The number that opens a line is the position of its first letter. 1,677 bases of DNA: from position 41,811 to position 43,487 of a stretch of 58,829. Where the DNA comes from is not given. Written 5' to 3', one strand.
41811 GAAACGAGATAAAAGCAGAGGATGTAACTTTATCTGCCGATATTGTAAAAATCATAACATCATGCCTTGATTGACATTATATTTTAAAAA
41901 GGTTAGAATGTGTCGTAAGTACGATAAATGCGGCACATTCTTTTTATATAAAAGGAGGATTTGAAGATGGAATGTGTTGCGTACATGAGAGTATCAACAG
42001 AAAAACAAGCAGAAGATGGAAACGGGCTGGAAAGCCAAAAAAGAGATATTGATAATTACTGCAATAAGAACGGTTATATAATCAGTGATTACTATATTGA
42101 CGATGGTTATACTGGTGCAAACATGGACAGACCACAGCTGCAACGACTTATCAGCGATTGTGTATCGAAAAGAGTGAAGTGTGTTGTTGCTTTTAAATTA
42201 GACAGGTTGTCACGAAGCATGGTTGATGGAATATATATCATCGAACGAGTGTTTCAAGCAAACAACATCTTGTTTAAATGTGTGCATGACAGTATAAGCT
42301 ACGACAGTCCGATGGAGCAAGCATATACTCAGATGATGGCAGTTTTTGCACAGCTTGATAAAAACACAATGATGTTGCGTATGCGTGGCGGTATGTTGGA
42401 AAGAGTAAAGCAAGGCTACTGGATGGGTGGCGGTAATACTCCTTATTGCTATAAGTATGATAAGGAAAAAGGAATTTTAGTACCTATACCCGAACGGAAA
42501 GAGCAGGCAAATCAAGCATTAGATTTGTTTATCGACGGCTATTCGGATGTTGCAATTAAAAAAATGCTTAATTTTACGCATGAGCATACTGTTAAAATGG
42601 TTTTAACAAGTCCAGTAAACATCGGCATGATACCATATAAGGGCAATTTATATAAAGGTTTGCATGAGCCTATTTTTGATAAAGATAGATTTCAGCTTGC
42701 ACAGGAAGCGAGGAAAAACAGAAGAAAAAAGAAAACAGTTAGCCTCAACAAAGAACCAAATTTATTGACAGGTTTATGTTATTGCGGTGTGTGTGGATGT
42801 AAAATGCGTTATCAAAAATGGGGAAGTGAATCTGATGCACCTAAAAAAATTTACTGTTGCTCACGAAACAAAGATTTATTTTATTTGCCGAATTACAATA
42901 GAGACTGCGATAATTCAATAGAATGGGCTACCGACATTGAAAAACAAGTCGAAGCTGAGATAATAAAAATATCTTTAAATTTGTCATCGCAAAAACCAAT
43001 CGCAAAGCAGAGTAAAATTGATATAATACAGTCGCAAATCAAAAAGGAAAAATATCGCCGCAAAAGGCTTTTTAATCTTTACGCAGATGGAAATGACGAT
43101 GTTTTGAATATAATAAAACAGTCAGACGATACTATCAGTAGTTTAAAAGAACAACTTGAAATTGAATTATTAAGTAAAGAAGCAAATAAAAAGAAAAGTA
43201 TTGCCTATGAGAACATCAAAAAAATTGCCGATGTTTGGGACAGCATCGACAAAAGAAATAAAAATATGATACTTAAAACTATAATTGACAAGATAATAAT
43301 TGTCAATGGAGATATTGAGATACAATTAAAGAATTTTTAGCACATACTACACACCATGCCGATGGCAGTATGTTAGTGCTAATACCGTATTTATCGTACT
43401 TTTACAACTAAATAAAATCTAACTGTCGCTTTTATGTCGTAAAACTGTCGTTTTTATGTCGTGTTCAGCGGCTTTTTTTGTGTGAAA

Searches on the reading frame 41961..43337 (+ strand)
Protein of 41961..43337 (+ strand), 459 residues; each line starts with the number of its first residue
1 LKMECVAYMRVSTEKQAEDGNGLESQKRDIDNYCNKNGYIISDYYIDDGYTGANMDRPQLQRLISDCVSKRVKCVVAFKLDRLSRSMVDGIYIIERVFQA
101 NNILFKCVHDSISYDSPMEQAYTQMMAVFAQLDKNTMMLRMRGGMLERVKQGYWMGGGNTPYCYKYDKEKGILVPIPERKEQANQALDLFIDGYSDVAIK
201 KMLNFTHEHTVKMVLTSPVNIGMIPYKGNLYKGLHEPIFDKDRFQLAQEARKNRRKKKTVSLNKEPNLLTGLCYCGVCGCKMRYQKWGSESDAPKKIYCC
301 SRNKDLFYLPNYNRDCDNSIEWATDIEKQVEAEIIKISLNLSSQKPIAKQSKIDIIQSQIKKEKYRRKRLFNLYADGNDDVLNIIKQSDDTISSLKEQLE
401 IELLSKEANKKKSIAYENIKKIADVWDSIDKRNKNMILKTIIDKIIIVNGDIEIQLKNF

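Call 61: search_protein_families(library=pfam, proteins=[window:41961-43337:+], max_evalue=0.001)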
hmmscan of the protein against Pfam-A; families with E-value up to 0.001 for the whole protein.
window:41961-43337:+ (459 aa): 3 families
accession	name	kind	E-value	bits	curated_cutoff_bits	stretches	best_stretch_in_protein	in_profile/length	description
PF00239.26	Resolvase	-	2.8e-32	112.2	23.3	1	6-153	2-144/145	Resolvase, N terminal domain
PF13408.12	Zn_ribbon_recom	-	4.4e-07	30.6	25.3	1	268-333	1-56/58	Recombinase zinc beta ribbon domain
PF07508.19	Recombinase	-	2.2e-06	28.3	21.1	1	177-254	1-102/102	Recombinase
